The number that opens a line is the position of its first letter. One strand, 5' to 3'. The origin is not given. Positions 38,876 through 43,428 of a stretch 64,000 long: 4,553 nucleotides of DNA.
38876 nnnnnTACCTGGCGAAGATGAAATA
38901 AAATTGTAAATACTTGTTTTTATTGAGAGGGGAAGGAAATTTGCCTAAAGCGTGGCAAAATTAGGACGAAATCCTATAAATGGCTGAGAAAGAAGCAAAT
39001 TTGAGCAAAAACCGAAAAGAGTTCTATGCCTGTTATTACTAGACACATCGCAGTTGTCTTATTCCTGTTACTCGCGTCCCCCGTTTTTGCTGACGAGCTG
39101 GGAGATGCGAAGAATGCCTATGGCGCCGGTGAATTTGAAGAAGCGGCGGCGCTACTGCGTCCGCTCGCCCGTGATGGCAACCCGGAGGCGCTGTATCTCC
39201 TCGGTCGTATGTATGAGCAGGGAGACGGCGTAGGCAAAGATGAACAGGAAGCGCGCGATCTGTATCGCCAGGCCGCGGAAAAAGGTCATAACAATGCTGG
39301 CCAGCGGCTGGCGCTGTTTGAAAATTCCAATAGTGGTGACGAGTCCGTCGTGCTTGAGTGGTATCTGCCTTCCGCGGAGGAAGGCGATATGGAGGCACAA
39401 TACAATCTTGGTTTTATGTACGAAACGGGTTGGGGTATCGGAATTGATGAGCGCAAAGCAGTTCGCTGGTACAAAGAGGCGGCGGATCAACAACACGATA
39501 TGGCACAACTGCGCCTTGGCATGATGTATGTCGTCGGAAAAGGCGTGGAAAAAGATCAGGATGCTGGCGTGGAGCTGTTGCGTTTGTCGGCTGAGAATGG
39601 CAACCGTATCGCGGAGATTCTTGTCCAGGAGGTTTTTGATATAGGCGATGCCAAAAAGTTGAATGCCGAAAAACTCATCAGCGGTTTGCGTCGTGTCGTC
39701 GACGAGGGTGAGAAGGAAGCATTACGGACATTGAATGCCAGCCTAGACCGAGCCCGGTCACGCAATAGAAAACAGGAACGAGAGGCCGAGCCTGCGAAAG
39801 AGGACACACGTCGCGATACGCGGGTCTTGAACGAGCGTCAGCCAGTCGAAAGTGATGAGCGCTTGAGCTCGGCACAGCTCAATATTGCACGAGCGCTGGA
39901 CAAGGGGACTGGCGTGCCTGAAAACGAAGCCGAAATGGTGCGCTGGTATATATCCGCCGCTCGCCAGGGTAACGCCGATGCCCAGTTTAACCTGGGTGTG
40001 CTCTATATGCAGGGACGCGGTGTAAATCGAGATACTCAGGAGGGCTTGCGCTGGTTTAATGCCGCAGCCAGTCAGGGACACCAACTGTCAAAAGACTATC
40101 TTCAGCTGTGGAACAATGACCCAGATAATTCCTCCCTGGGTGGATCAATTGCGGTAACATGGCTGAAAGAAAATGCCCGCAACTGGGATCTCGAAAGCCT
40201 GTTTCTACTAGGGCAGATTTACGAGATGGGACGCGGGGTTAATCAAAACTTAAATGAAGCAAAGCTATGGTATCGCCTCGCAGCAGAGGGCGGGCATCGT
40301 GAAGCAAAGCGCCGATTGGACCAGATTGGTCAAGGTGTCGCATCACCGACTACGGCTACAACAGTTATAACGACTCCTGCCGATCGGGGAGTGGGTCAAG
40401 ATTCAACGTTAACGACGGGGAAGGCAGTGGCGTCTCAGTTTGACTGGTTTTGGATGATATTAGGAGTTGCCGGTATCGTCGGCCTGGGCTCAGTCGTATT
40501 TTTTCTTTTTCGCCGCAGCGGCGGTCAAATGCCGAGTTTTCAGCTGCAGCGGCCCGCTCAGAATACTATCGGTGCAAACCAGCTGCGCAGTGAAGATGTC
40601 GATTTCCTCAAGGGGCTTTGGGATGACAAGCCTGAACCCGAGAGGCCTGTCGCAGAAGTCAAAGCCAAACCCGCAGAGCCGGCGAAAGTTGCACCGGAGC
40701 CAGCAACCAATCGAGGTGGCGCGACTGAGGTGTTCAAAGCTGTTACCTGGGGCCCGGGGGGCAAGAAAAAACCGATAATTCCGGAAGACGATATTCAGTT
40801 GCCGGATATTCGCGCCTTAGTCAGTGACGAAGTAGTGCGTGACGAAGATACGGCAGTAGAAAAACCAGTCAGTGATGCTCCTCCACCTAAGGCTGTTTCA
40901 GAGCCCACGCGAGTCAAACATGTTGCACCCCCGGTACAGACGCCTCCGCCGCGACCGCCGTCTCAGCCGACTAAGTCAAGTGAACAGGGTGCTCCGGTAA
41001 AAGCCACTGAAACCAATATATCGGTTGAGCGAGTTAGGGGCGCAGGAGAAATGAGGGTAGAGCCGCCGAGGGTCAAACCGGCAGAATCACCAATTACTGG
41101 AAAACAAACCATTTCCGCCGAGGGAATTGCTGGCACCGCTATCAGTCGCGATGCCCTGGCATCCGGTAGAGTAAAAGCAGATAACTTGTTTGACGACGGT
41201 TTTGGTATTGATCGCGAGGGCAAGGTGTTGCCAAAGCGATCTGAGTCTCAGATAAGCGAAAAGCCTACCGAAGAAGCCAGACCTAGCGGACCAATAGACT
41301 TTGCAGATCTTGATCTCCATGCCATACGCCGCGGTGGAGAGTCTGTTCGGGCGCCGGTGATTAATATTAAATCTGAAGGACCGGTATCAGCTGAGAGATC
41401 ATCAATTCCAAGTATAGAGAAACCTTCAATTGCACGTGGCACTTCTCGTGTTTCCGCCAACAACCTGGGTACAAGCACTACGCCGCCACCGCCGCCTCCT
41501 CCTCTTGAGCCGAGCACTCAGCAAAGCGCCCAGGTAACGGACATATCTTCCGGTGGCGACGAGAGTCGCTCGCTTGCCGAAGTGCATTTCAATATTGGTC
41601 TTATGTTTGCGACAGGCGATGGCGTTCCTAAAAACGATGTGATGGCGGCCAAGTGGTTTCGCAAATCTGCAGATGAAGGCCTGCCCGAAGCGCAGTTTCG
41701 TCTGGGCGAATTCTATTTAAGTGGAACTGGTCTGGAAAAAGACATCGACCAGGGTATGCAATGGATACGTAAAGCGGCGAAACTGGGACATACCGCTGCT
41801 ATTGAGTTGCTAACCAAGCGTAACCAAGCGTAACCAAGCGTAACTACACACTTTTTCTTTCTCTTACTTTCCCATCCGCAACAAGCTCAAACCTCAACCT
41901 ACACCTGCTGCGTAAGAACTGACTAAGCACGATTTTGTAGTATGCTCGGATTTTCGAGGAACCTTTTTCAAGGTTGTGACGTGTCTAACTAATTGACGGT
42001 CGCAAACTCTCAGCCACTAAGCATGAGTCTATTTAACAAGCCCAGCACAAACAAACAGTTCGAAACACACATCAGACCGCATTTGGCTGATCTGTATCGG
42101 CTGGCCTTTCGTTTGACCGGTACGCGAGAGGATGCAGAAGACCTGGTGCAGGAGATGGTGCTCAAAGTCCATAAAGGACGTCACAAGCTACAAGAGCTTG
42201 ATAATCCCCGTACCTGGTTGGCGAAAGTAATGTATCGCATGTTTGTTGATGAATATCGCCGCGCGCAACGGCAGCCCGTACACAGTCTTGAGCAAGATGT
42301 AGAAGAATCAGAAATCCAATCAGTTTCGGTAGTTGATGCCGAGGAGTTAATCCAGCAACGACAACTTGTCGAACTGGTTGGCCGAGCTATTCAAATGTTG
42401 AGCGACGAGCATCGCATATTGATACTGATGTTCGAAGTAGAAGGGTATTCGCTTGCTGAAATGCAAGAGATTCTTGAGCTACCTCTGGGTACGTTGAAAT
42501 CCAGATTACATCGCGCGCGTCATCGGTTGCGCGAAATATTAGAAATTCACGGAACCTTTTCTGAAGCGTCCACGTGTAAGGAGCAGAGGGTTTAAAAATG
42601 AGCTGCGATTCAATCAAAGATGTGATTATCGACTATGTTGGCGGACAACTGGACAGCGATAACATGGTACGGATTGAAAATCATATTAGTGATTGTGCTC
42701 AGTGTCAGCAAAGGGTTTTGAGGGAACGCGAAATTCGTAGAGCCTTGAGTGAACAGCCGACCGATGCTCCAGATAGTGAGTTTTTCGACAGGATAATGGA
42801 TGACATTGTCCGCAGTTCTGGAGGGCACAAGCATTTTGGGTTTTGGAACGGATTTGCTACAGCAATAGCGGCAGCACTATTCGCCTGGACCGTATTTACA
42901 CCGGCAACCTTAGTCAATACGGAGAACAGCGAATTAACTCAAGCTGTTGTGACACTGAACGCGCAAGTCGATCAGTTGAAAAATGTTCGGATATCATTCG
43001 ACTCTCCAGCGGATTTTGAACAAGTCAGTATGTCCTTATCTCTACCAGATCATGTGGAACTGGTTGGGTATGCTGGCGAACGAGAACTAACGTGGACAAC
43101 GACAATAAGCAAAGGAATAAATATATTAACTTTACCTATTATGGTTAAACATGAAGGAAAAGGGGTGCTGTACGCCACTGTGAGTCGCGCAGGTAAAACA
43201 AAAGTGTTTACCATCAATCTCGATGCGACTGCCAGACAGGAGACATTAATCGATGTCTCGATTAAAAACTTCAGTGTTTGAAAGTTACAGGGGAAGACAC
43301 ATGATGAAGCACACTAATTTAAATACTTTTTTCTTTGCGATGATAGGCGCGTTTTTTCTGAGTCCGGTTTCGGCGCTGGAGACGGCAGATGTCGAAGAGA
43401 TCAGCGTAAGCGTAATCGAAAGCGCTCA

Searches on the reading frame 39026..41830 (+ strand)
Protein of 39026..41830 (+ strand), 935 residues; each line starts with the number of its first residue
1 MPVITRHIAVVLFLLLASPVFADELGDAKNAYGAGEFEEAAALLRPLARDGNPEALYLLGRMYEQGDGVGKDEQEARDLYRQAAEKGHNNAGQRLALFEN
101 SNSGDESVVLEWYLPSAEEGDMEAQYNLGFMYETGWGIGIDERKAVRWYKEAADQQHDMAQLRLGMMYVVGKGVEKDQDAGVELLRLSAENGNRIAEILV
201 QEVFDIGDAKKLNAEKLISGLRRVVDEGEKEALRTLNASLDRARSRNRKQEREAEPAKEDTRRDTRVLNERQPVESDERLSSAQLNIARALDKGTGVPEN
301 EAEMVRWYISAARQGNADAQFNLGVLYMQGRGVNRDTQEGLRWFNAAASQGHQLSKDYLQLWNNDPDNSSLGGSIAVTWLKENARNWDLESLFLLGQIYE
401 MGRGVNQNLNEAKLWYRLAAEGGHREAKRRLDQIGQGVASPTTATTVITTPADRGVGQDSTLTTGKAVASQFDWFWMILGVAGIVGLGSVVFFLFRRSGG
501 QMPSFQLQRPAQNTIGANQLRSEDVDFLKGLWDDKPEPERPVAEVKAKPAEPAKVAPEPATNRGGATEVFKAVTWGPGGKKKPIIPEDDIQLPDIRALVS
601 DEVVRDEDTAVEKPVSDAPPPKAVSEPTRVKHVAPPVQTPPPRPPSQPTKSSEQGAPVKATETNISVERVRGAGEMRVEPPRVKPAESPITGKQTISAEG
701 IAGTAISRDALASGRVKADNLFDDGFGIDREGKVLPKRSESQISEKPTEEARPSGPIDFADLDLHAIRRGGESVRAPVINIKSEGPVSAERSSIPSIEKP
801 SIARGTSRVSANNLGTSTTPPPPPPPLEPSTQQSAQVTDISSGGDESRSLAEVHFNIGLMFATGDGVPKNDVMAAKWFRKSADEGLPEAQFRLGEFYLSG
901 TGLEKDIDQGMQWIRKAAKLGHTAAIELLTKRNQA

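Call 16: search_protein_families(library=pfam, proteins=[window:39026-41830:+], max_evalue=0.001)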
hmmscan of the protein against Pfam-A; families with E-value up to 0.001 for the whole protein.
window:39026-41830:+ (935 aa): 3 families
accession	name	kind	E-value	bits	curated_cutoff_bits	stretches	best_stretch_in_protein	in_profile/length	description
PF08238.18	Sel1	-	3.3e-77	252.6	30.7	7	53-88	1-36/36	Sel1 repeat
PF23310.1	TPR_27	-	1.1e-08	35.2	27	0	120-193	26-96/110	Plant tetratrico peptide repeats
PF13432.12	TPR_16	-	7.2e-05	23.6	32.7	1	28-87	4-61/65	Tetratricopeptide repeat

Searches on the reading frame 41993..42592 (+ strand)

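Call 16: search_protein_families(library=pfam, proteins=[window:41993-42592:+], max_evalue=0.001)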
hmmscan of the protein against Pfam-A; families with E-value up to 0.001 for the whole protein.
window:41993-42592:+ (200 aa): 5 families
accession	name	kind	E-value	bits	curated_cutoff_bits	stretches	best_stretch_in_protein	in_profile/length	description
PF04542.20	Sigma70_r2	-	2.7e-15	56.3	24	1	27-93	2-70/71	Sigma-70 region 2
PF08281.18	Sigma70_r4_2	-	2.2e-11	43.7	25.7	1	128-179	3-54/54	Sigma-70, region 4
PF04545.22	Sigma70_r4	-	2.7e-06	27.3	24.1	1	134-181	3-50/50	Sigma-70, region 4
PF22029.2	PhyR_sigma2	-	6.9e-06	26.4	27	1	27-80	1-54/55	Sigma2 domain of PhyR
PF07638.17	Sigma70_ECF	-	9.1e-06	26.1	21.1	1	45-181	46-181/185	ECF sigma factor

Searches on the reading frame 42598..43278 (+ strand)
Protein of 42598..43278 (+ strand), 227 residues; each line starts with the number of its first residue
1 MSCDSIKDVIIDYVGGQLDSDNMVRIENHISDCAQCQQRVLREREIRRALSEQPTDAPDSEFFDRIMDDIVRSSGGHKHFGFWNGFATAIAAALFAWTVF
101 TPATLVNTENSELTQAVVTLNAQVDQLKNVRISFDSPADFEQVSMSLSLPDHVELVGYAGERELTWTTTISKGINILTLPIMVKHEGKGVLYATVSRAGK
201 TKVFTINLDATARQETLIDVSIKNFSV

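Call 16: search_protein_families(library=pfam, proteins=[window:42598-43278:+], max_evalue=0.001)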
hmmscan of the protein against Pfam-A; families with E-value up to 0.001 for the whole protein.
window:42598-43278:+ (227 aa): 1 family
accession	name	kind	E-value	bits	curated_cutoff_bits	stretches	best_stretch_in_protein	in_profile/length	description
PF13490.11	zf-HC2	-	0.00013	22.5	22.2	1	3-37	1-35/35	Putative zinc-finger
